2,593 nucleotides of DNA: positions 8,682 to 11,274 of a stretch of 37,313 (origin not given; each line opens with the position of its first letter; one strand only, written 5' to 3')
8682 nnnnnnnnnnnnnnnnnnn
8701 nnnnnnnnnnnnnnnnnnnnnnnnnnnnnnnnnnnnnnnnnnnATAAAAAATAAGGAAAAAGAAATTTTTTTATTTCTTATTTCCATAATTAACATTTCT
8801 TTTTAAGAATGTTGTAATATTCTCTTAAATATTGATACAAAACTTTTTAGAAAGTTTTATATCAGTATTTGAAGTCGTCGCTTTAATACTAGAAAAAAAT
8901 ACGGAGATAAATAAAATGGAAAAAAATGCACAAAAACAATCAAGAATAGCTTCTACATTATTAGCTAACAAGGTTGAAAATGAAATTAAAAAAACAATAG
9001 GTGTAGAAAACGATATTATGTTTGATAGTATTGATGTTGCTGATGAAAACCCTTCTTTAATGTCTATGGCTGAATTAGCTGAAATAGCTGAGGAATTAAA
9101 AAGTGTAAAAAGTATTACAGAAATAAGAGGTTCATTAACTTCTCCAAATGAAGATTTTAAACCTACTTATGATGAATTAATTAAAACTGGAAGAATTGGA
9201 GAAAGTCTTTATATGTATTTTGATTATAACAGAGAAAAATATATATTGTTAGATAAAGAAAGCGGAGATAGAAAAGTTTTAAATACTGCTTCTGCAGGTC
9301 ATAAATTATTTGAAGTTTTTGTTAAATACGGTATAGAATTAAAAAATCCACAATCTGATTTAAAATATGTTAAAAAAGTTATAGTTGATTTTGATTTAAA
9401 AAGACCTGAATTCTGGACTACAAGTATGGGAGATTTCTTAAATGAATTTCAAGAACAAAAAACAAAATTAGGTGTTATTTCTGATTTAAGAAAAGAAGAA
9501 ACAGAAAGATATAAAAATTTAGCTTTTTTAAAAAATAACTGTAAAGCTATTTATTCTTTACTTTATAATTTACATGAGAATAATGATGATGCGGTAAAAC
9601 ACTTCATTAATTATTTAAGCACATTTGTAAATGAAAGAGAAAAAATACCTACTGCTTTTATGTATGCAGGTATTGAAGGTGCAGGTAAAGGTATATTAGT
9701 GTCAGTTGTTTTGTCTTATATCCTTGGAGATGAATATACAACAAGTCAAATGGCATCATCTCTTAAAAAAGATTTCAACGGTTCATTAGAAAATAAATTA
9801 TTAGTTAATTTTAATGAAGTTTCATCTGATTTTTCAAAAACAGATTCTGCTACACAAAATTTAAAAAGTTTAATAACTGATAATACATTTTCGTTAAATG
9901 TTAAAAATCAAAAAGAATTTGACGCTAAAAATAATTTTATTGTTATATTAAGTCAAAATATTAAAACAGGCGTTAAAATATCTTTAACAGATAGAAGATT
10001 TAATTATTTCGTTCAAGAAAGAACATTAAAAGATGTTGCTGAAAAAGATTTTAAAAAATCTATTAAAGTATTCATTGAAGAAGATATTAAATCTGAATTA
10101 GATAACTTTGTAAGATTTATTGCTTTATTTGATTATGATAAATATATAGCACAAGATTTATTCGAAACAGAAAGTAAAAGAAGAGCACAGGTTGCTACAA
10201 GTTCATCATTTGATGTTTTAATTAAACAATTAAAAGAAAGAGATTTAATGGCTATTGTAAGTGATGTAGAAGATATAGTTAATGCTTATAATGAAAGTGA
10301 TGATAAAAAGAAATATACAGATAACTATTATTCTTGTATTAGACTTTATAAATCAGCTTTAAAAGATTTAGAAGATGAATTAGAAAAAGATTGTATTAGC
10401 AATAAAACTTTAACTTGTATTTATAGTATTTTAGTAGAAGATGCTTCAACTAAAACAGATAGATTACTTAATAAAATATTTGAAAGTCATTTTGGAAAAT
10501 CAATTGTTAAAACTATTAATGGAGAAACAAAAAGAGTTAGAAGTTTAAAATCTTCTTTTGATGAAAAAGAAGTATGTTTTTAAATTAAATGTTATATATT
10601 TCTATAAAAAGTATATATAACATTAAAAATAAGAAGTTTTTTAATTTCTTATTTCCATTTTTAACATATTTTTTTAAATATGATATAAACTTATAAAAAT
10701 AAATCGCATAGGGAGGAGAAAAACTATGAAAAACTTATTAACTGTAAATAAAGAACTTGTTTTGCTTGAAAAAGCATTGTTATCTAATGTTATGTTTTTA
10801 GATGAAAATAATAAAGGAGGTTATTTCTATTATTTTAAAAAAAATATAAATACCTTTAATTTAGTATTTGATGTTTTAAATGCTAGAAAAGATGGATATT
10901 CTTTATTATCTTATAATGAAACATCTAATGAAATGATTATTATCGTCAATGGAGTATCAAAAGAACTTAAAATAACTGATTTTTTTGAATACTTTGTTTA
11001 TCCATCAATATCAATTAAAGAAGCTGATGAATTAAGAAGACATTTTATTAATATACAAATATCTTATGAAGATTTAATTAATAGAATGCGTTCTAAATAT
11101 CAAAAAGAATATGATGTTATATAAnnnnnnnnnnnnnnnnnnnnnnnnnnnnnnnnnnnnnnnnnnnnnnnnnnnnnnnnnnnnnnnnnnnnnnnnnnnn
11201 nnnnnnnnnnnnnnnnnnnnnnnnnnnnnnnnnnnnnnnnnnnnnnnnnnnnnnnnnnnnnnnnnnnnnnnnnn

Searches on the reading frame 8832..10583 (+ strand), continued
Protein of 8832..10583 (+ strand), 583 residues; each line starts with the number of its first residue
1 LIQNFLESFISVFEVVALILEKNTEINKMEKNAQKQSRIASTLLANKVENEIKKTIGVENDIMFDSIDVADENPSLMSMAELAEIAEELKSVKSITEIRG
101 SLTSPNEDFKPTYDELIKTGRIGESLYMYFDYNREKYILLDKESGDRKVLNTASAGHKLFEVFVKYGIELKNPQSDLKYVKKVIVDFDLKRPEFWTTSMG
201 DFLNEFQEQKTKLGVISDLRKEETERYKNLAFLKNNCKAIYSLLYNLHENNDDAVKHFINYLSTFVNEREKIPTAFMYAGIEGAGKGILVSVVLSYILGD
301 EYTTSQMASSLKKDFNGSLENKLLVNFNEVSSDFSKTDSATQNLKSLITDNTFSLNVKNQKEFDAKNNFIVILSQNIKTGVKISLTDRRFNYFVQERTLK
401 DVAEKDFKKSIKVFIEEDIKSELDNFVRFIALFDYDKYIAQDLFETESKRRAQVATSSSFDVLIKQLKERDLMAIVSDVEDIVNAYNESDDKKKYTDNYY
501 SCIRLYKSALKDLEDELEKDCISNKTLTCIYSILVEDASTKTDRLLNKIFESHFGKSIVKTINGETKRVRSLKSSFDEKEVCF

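Call 91: find_encoding_contigs(protein=P0012, flank=10000, max_places=2)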
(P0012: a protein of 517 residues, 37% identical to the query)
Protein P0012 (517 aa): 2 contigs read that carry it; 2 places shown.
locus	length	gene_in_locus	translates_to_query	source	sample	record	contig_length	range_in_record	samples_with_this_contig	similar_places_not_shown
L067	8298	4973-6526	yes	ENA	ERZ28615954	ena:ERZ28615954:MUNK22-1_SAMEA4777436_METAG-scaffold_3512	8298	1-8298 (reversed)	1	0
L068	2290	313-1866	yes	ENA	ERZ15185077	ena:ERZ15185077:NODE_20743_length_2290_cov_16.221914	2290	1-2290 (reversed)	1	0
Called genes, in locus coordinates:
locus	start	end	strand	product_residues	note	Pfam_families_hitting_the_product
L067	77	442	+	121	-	-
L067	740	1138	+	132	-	-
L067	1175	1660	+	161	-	-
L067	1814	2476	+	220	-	-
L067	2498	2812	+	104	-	-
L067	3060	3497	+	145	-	-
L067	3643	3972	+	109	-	-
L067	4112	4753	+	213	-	-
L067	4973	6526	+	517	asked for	PF19263:DUF5906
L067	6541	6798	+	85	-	-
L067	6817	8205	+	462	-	PF01385:OrfB_IS605 (weak), PF07282:Cas12f1-like_TNB (weak)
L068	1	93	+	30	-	?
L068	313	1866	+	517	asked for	PF19263:DUF5906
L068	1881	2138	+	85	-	-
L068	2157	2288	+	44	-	?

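Call 116: get_annotated_region(hit=H2, flank=5000)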
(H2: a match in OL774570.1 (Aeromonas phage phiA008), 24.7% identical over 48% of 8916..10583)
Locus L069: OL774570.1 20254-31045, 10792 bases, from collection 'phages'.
description: Aeromonas phage phiA008, complete genome.
organism: Aeromonas phage phiA008 (NCBI taxid 2885153)
taxonomy: Viruses; Duplodnaviria; Heunggongvirae; Uroviricota; Caudoviricetes
host: Aeromonas sp.; source: -; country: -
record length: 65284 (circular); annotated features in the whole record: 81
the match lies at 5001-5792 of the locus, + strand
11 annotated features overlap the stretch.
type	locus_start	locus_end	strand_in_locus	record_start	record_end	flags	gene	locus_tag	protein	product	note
CDS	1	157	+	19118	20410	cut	-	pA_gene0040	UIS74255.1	hypothetical protein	-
CDS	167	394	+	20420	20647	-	-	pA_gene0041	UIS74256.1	hypothetical protein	-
CDS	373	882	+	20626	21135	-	-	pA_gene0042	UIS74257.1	hypothetical protein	-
CDS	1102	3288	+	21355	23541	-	dpo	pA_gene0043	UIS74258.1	hypothetical protein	-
CDS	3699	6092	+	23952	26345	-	-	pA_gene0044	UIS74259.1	hypothetical protein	-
CDS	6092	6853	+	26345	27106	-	-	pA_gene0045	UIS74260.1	hypothetical protein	-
CDS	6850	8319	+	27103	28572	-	-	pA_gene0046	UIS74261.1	hypothetical protein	-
CDS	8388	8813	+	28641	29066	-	-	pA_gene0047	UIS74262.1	hypothetical protein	-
CDS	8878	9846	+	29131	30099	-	-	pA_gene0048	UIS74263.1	hypothetical protein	-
CDS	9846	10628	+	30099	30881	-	-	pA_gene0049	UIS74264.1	exodeoxyribonuclease VIII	-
CDS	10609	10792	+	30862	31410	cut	-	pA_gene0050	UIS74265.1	hypothetical protein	-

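Call 117: get_annotated_region(hit=H3, flank=5000)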
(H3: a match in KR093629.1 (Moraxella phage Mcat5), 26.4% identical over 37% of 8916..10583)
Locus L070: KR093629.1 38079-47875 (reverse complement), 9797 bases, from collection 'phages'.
description: Moraxella phage Mcat5, complete genome.
organism: Moraxella phage Mcat5 (NCBI taxid 1647551)
taxonomy: Viruses; Duplodnaviria; Heunggongvirae; Uroviricota; Caudoviricetes
host: Moraxella catarrhalis; source: transtracheal aspirate; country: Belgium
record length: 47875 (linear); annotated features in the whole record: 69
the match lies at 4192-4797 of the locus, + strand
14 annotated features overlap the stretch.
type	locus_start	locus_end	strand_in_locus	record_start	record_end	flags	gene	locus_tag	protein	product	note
CDS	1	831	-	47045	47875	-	-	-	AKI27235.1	hypothetical protein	-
CDS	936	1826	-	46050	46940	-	-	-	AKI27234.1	hypothetical protein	-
CDS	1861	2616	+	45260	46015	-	-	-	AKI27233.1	hypothetical protein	-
CDS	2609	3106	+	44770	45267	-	-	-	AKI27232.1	hypothetical protein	-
CDS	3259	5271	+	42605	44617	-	-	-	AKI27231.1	hypothetical protein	-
CDS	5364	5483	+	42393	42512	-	-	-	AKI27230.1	hypothetical protein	-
CDS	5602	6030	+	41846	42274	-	-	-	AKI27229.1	hypothetical protein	-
CDS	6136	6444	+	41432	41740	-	-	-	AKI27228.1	hypothetical protein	-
CDS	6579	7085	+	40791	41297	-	-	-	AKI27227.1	terminase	-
CDS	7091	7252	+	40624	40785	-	-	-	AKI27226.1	hypothetical protein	-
CDS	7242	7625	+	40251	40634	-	-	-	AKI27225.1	hypothetical protein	-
CDS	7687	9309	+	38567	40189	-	-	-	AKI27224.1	terminase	-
CDS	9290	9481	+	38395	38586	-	-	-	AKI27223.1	hypothetical protein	-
CDS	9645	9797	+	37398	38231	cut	-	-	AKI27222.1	hypothetical protein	-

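Call 118: get_annotated_region(hit=H5, flank=5000)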
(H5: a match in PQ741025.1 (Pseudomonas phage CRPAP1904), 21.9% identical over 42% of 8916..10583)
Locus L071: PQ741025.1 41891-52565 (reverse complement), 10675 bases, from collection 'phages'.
description: Pseudomonas phage CRPAP1904, complete genome.
organism: Pseudomonas phage CRPAP1904 (NCBI taxid 3387281)
taxonomy: Viruses
host: Pseudomonas aeruginosa CRPA190 (carbapenem-resistant); source: sewage; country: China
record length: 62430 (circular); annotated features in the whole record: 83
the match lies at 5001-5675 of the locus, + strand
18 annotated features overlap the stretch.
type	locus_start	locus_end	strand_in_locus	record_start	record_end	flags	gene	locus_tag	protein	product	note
CDS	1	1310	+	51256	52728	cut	-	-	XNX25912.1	ATP-dependent zinc metalloprotease FtsH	-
CDS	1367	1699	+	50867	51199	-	-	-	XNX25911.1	hypothetical protein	-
CDS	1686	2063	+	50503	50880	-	-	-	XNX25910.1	hypothetical protein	-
CDS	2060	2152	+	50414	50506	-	-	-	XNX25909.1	hypothetical protein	-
CDS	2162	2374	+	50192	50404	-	-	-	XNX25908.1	hypothetical protein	-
CDS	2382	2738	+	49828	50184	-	-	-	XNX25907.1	hypothetical protein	-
CDS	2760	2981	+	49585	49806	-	-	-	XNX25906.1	hypothetical protein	-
CDS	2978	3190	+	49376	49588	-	-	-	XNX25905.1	hypothetical protein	-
CDS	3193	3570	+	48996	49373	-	-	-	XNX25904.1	hypothetical protein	-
CDS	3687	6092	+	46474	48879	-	-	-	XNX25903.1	hypothetical protein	-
CDS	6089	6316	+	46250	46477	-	-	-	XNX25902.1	hypothetical protein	-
CDS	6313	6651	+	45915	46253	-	-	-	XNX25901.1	hypothetical protein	-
CDS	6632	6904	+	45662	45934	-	-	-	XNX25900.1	hypothetical protein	-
CDS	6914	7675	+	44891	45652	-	-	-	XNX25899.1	DNA polymerase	-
CDS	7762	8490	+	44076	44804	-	-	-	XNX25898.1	PD-(D/E)XK nuclease superfamily protein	-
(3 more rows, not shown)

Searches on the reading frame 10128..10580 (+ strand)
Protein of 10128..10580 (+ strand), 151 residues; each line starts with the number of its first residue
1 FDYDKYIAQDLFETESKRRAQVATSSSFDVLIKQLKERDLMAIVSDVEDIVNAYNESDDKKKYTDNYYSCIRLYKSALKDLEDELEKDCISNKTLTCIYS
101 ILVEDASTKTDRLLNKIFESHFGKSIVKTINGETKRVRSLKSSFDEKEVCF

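Call 99: predict_structure(alignment_id=A8)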
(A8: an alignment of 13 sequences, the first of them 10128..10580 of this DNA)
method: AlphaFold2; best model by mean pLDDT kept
length: 151 residues; sequences in the alignment: 13
mean_pLDDT: 72.3   pTM: 0.64
mean pLDDT of the five models: 72.3, 72.0, 69.3, 68.2, 65.8
residues with pLDDT >= 90: 1; 70-90: 108; 50-70: 9; < 50: 33
segments of 3 or more residues with pLDDT < 50: 1-24, 143-151
pLDDT, mean of each block of 10 residues (from residue 1): 43 42 59 84 86 82 81 89 87 86 69 80 81 80 40 31
secondary structure, 60 per line:
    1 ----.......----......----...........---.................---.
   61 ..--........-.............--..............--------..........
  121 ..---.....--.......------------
elements in order: H5-11 H16-21 H26-36 H40-56 H65-72 H74-86 E89-91 H92-102 H111-122 E126-130 E133-139

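Call 101: fold_search(model_id=the predicted structure, library=pdb)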
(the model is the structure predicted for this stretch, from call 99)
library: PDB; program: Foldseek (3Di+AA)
matches with E <= 10: 91; with E <= 0.001: 0
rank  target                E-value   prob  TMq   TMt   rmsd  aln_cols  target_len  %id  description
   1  6lrb_D                2.0e-02  1.00  0.42  0.18   5.0       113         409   17  The A form apo structure of NrS-1 C terminal region-CTR (released 2020-04-08)
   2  6lrb_A                2.3e-02  1.00  0.42  0.18   5.0       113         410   17  The A form apo structure of NrS-1 C terminal region-CTR (released 2020-04-08)
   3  6k9e_B                2.3e-02  0.99  0.42  0.18   5.5       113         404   18  The A form apo structure of NrS-1 C terminal region-CTR(305-718) (released 2020-06-17)
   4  6lrb_F                4.4e-02  0.98  0.39  0.17   5.7       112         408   16  The A form apo structure of NrS-1 C terminal region-CTR (released 2020-04-08)
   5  6lrb_B                6.0e-02  0.98  0.42  0.18   5.0       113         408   17  The A form apo structure of NrS-1 C terminal region-CTR (released 2020-04-08)
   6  6lrb_C                8.1e-02  0.96  0.39  0.17   5.7       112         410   16  The A form apo structure of NrS-1 C terminal region-CTR (released 2020-04-08)
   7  6k9c_A                9.7e-02  0.96  0.41  0.17   5.0       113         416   18  The apo structure of NrS-1 C terminal region (305-718) (released 2020-04-08)
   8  6k9e_A                1.0e-01  0.93  0.40  0.18   5.1       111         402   15  The A form apo structure of NrS-1 C terminal region-CTR(305-718) (released 2020-06-17)
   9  6k9c_B                1.2e-01  0.95  0.41  0.17   5.5       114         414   16  The apo structure of NrS-1 C terminal region (305-718) (released 2020-04-08)
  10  6k9e_C                2.7e-01  0.75  0.37  0.16   5.7       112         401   15  The A form apo structure of NrS-1 C terminal region-CTR(305-718) (released 2020-06-17)
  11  2vqc                  1.1e+00  0.08  0.17  0.26   7.8        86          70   21  Structure of a DNA binding winged-helix protein, F-112, from Sulfolobus Spindle-shaped Virus 1. (released 2008-05-06)
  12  3thz_B                1.3e+00  0.06  0.22  0.05  20.3       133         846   15  Human MutSbeta complexed with an IDL of 6 bases (Loop6) and ADP (released 2011-12-21)
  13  4ca0_A                1.4e+00  0.06  0.20  0.23  11.4       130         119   15  Structural Basis for the microtubule binding of the human kinetochore Ska complex (released 2014-01-22)
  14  8imi_G                1.6e+00  0.02  0.14  0.13  16.8       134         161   18  A1-A2, A3-A4, B'1-B'2, C'1-C'2 cylinder in cyanobacterial phycobilisome from Anthocerotibacter panamensis (Cluster A) (released 2023-10-25)
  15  6u8t_D                1.7e+00  0.07  0.18  0.14  13.6       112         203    8  Crystal structure of YopT domain of Pasteurella Multocida PfhB2-toxin (released 2020-09-09)
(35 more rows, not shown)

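Call 103: search_solved_structures(query=window:10128-10580:+, max_evalue=5)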
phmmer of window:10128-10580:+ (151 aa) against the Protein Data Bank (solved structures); distinct sequences matched with E-value up to 5: 1.
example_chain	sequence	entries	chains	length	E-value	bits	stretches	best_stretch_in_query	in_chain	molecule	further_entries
8amz_Q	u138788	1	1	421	0.47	14.1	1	38-130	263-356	PCI domain-containing protein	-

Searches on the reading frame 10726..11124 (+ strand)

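Call 14: search_protein_families(library=phrogs, proteins=[window:10726-11124:+], max_evalue=0.01)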
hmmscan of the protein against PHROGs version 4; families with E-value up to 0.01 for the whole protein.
window:10726-11124:+ (132 aa): 1 family
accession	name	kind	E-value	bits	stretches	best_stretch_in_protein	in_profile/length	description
phrog_33593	-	unknown function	0.0016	18.7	1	41-116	111-180/302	-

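Call 43: search_protein_families(library=pfam, proteins=[window:10726-11124:+], max_evalue=0.05)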
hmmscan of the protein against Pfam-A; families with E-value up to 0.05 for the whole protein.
window:10726-11124:+ (132 aa): 1 family
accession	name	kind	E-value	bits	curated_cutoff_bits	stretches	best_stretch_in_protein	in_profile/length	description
PF15871.10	JMY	-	0.015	15.3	27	1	52-129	17-102/263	Junction-mediating and -regulatory protein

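Call 67: search_protein_families(library=ncbifam, proteins=[window:10726-11124:+], max_evalue=0.01)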
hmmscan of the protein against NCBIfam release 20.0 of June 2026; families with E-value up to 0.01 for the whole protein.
window:10726-11124:+ (132 aa): 0 families
